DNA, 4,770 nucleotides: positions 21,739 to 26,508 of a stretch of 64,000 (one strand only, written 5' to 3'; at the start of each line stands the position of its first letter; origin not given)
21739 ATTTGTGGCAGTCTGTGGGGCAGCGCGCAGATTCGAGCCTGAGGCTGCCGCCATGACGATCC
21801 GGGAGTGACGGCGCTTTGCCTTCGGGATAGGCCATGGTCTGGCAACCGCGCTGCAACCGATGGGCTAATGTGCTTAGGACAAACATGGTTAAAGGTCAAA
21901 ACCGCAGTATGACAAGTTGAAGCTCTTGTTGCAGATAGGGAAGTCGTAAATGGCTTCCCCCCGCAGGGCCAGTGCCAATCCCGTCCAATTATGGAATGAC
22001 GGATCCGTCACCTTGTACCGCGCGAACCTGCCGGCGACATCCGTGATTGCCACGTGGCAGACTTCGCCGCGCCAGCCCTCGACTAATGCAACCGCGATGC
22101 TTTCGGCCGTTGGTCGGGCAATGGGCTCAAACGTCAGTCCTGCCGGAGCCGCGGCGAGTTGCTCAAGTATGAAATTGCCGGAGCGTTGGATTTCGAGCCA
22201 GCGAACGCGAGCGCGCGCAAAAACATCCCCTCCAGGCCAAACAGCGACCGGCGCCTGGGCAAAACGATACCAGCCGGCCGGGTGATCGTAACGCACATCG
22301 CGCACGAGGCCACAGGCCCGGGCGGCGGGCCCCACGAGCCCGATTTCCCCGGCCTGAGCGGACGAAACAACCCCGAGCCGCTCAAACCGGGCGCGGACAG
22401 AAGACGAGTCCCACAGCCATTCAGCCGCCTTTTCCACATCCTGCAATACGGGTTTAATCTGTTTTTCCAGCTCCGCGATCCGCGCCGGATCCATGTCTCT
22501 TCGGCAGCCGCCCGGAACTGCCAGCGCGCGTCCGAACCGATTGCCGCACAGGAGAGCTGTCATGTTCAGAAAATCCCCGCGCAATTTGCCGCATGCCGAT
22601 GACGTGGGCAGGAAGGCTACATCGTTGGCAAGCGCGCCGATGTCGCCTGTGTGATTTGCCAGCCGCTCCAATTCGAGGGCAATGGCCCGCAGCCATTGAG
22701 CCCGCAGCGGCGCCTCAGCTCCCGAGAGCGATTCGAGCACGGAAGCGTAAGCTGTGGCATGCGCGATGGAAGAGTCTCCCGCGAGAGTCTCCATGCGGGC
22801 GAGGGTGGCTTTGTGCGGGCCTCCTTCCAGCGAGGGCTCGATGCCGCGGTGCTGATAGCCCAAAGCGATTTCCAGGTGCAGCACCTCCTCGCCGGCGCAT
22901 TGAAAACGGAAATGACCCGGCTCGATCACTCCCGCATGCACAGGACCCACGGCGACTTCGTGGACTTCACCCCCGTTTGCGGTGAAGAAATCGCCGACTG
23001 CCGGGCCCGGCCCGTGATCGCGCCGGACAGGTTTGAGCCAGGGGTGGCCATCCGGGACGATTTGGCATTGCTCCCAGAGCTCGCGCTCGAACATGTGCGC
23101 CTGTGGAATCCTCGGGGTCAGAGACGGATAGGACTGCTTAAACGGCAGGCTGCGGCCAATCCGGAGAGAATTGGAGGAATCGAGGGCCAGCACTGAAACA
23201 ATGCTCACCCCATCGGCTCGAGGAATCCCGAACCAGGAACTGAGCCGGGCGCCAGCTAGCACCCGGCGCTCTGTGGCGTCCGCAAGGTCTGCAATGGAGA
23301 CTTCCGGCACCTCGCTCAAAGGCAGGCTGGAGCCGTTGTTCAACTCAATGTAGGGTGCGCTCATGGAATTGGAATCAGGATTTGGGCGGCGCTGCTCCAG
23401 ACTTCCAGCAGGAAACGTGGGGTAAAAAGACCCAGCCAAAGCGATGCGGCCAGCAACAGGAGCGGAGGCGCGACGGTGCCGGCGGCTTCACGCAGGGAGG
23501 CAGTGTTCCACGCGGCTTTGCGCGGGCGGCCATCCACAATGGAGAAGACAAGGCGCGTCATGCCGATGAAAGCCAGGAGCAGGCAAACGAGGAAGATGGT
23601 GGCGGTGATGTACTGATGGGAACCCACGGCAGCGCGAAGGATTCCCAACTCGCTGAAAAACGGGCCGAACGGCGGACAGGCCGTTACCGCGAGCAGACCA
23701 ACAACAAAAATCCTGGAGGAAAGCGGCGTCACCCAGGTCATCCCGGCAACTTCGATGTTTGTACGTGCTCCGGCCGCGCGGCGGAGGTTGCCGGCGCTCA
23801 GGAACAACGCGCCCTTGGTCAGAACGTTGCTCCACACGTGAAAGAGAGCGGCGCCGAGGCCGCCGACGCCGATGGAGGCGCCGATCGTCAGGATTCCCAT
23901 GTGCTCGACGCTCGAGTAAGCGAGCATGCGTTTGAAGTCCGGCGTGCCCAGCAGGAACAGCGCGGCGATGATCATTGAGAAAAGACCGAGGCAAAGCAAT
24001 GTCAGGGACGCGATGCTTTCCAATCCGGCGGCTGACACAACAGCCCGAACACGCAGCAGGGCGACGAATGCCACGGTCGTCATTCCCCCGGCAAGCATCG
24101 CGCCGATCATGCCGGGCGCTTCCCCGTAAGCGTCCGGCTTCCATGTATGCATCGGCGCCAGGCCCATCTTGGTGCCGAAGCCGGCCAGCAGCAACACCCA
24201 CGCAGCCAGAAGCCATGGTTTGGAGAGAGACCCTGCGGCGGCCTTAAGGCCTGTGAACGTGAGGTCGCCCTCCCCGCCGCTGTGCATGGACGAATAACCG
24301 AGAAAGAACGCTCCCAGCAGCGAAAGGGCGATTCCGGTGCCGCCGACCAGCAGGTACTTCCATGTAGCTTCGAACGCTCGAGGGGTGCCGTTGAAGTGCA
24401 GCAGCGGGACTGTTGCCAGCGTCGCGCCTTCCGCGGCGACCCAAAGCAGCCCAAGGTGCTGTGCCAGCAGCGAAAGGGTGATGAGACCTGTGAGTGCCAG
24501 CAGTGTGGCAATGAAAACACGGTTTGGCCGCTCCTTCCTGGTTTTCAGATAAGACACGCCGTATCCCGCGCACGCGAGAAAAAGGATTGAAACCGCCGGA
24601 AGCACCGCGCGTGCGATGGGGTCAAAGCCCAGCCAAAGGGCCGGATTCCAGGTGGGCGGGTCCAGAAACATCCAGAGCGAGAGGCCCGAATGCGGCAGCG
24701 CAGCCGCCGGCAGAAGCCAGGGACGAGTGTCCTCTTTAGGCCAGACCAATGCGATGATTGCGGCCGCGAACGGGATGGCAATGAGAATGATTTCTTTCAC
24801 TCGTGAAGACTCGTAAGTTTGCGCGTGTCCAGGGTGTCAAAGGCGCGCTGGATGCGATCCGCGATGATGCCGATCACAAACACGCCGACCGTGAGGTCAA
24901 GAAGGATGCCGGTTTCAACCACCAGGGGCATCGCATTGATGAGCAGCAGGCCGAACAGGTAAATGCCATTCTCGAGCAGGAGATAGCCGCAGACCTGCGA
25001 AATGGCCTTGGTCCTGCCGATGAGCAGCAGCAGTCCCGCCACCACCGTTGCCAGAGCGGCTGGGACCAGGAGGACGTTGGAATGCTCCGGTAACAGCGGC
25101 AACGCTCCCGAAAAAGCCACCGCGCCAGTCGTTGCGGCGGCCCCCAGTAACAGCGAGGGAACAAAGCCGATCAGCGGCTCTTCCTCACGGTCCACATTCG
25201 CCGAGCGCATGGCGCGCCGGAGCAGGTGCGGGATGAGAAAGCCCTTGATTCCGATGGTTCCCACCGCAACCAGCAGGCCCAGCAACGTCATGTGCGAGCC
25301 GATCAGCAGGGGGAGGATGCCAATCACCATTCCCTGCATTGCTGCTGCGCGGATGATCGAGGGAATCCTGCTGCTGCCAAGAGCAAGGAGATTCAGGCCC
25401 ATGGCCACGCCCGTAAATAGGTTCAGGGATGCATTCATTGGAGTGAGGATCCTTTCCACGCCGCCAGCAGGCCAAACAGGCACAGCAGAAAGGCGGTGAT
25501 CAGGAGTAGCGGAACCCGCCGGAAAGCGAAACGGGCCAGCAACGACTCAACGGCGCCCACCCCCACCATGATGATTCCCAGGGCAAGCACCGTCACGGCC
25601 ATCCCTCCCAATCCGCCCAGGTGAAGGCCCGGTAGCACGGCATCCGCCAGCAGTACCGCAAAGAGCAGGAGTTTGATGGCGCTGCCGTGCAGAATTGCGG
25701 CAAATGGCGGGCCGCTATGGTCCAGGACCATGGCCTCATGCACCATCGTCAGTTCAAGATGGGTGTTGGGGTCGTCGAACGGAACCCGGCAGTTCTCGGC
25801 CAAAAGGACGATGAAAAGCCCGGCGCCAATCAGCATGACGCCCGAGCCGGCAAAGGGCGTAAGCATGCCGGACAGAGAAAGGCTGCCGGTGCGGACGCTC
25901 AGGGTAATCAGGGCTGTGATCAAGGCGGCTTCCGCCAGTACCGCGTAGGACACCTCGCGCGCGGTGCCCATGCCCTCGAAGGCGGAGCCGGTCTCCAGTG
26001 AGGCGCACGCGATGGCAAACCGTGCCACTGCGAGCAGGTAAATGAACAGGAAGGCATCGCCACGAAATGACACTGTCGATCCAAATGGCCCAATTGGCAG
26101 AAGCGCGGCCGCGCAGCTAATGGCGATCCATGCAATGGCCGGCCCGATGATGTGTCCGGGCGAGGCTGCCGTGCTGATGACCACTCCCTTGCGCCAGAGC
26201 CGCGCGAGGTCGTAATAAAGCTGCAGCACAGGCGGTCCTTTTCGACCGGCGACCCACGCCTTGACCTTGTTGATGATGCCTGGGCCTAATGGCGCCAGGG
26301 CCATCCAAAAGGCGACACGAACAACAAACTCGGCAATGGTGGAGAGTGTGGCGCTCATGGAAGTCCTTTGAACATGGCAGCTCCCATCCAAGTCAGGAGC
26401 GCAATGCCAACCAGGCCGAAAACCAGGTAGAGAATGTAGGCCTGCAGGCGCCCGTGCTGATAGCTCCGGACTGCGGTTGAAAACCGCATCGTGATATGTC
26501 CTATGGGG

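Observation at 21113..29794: Eight-gene, translationally coupled operon for a hydrogenase-4-like (Ehr-type) membrane complex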

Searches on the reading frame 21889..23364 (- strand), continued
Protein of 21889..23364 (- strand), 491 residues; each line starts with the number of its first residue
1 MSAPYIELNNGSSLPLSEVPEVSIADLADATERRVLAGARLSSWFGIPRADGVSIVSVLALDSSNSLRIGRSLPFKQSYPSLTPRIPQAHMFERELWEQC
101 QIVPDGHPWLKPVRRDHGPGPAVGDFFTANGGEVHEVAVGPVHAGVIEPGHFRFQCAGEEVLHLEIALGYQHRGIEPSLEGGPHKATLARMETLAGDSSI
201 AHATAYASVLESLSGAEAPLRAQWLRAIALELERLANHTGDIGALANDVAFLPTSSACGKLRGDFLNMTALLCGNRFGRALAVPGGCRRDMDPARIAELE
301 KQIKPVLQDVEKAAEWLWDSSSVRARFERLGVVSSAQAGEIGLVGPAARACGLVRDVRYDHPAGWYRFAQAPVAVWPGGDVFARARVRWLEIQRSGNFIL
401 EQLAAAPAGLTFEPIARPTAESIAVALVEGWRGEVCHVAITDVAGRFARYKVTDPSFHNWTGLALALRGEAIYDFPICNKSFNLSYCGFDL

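Call 96: get_annotated_region(hit=H1, flank=8000)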
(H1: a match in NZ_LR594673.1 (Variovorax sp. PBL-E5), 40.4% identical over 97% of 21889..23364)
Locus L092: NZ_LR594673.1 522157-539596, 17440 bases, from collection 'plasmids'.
description: Variovorax sp. PBL-E5 plasmid 3
organism: Variovorax sp. PBL-E5 (NCBI taxid 434014)
taxonomy: Bacteria; Pseudomonadota; Betaproteobacteria; Burkholderiales; Comamonadaceae; Variovorax; Variovorax sp. PBL-E5
host: -; source: linuron-contaminated soil; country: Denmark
typing (MOB-suite, as given by PLSDB): non-mobilizable
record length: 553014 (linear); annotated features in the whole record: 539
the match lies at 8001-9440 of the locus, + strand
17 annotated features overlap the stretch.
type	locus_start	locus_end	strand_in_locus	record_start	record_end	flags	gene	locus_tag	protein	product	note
CDS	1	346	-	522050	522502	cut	-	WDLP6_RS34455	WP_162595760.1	nuclear transport factor 2 family protein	-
CDS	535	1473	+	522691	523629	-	-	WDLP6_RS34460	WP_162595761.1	SDR family oxidoreductase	-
CDS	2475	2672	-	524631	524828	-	-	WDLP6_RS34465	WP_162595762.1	ribbon-helix-helix protein, CopG family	GO:0006355 - regulation of DNA-templated transcription [Evidence IEA]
CDS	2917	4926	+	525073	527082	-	-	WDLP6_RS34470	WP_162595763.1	proton-conducting transporter membrane subunit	-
CDS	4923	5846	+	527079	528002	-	-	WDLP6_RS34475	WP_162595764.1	NADH-quinone oxidoreductase subunit H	-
CDS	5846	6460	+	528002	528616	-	-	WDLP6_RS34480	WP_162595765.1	hypothetical protein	-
CDS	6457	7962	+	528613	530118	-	-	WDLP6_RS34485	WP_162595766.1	proton-conducting transporter membrane subunit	-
CDS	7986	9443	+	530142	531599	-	-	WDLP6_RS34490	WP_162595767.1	NADH-quinone oxidoreductase subunit C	-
CDS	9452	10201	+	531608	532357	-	-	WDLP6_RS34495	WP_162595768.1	4Fe-4S binding protein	-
CDS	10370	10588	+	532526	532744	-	-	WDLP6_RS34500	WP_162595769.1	hypothetical protein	-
CDS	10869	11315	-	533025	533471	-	-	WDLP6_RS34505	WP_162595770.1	universal stress protein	-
CDS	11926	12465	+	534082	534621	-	-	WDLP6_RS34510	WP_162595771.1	hypothetical protein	-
CDS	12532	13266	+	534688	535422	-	-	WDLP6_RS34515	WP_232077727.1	fused MFS/spermidine synthase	-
CDS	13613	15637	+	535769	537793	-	hyfB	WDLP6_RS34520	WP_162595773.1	hydrogenase 4 subunit B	GO:0042773 - ATP synthesis coupled electron transport [Evidence IEA]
CDS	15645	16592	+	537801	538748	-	-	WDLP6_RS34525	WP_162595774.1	NADH-quinone oxidoreductase subunit H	-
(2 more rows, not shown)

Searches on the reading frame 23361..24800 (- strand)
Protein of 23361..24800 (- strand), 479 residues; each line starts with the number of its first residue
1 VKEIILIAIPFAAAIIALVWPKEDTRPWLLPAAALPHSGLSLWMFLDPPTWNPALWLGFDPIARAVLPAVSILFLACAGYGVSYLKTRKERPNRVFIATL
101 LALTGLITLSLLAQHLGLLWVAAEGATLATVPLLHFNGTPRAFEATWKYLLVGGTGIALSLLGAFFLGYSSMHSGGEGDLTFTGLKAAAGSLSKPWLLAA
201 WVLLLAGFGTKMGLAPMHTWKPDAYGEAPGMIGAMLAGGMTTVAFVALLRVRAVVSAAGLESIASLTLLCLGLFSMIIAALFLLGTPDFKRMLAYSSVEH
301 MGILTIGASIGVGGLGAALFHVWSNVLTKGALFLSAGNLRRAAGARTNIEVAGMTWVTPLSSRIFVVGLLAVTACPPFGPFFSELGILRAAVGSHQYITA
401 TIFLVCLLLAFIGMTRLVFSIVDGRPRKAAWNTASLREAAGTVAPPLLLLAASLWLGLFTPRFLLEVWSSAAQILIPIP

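Call 4: search_protein_families(library=pfam, proteins=[window:23361-24800:-], max_evalue=0.01)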
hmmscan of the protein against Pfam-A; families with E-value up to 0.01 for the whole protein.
window:23361-24800:- (479 aa): 1 family
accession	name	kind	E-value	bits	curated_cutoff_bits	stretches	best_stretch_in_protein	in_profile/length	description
PF00361.26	Proton_antipo_M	-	8.7e-47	160.2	21.5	1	113-405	1-289/294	NADH:quinone oxidoreductase/Mrp antiporter, TM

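Call 5: search_protein_families(library=ncbifam, proteins=[window:23361-24800:-], max_evalue=0.01)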
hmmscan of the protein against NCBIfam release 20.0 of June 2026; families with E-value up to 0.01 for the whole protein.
window:23361-24800:- (479 aa): 73 families (the best 25 are shown)
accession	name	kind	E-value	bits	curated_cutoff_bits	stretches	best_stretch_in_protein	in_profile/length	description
NF005045.0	PRK06458.1-5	equivalog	4.6e-70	237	543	1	96-475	107-482/484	hydrogenase 4 subunit F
NF005043.0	PRK06458.1-3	equivalog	6.8e-63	213.3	533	1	94-475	105-482/483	hydrogenase 4 subunit F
NF005044.0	PRK06458.1-4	equivalog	2.4e-62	211.5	610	1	107-476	126-495/531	hydrogenase 4 subunit F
NF006427.0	PRK08676.1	equivalog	1.8e-58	198.6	511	1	34-466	34-474/486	hydrogenase membrane subunit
NF005042.0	PRK06458.1-2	equivalog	1.1e-48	166.4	437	1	69-418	66-398/439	hydrogenase 4 subunit F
NF005041.0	PRK06458.1-1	equivalog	4.8e-48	164.4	951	1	54-475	67-494/526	hydrogenase 4 subunit F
NF005086.0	PRK06521.1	equivalog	4.7e-40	137.7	667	1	57-473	76-504/669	hydrogenase 4 subunit B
TIGR01972.1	NDH_I_M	subfamily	5.7e-40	137.4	263.8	1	57-473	74-480/486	NADH-quinone oxidoreductase subunit M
TIGR01770.1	NDH_I_N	subfamily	1.2e-39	136.6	332.6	1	41-419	49-429/472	NADH-quinone oxidoreductase subunit NuoN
NF004920.0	PRK06277.1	equivalog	1.6e-37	129.4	578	1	51-467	62-467/478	energy conserving hydrogenase EhbF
NF009306.0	PRK12663.1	equivalog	3.3e-37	128.4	542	1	67-475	83-481/498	Na+/H+ antiporter subunit D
NF006241.0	PRK08377.1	equivalog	6.5e-35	121.1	645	1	93-470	111-472/494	NADH dehydrogenase subunit N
NF009308.0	PRK12665.1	equivalog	7.4e-34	117.2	585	1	62-416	81-432/531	Na+/H+ antiporter subunit D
NF006419.0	PRK08668.1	equivalog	2.4e-31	109.2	617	1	73-458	81-465/613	NADH dehydrogenase subunit M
NF004442.0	PRK05777.1-5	equivalog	3.2e-31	108.8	523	1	59-412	73-423/483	NADH-quinone oxidoreductase subunit NuoN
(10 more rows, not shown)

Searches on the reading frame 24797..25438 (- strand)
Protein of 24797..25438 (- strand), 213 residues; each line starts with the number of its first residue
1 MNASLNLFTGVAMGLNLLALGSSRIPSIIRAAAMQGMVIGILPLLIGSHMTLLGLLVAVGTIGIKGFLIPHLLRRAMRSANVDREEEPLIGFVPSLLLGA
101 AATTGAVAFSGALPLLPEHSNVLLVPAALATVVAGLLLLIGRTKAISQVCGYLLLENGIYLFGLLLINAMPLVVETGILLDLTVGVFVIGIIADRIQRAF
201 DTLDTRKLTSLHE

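Call 4: search_protein_families(library=pfam, proteins=[window:24797-25438:-], max_evalue=0.01)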
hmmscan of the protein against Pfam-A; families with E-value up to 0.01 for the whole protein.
window:24797-25438:- (213 aa): 2 families
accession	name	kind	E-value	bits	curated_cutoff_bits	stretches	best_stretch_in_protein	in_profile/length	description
PF00420.29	Oxidored_q2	-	0.0013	18.9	26.1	1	128-211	6-93/95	NADH-ubiquinone/plastoquinone oxidoreductase chain 4L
PF19507.4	DUF6041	-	0.0014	19.1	27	1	91-174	24-104/140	Family of unknown function (DUF6041)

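Call 5: search_protein_families(library=ncbifam, proteins=[window:24797-25438:-], max_evalue=0.01)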
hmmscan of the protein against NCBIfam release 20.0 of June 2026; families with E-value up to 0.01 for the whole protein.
window:24797-25438:- (213 aa): 1 family
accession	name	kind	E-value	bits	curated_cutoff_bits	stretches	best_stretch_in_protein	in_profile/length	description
NF008556.0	PRK11492.1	equivalog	1.4e-21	77.4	136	1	5-212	7-215/216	hydrogenase 4 membrane subunit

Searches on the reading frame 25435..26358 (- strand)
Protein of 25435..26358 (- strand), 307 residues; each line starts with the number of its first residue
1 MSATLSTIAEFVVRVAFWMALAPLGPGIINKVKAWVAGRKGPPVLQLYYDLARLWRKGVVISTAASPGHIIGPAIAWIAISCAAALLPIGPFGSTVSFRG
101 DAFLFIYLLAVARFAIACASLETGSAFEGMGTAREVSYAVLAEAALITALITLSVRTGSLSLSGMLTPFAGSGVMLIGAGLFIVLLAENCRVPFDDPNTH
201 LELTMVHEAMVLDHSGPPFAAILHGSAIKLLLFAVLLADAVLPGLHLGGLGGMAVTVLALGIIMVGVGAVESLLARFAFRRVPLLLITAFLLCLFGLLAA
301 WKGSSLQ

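Call 4: search_protein_families(library=pfam, proteins=[window:25435-26358:-], max_evalue=0.01)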
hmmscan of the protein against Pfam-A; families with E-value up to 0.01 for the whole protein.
window:25435-26358:- (307 aa): 1 family
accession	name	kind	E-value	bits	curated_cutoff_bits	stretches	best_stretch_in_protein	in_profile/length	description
PF00146.26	NADHdh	-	9.6e-27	94.5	27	1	13-293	6-289/298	NADH dehydrogenase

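Call 5: search_protein_families(library=ncbifam, proteins=[window:25435-26358:-], max_evalue=0.01)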
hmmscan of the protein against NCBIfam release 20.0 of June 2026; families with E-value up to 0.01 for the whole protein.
window:25435-26358:- (307 aa): 4 families
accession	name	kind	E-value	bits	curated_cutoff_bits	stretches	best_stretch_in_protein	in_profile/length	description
NF004741.0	PRK06076.1-2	equivalog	3.1e-08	33.2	305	1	30-265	45-293/337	NADH-quinone oxidoreductase subunit NuoH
NF004745.0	PRK06076.1-6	equivalog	1.7e-06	27.6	450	1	30-244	38-265/341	NADH-quinone oxidoreductase subunit NuoH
NF004740.0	PRK06076.1-1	equivalog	2.2e-05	24.1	399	1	44-263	57-278/325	NADH-quinone oxidoreductase subunit NuoH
NF004743.0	PRK06076.1-4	equivalog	0.00038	19.5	494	1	44-206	59-235/433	NADH-quinone oxidoreductase subunit NuoH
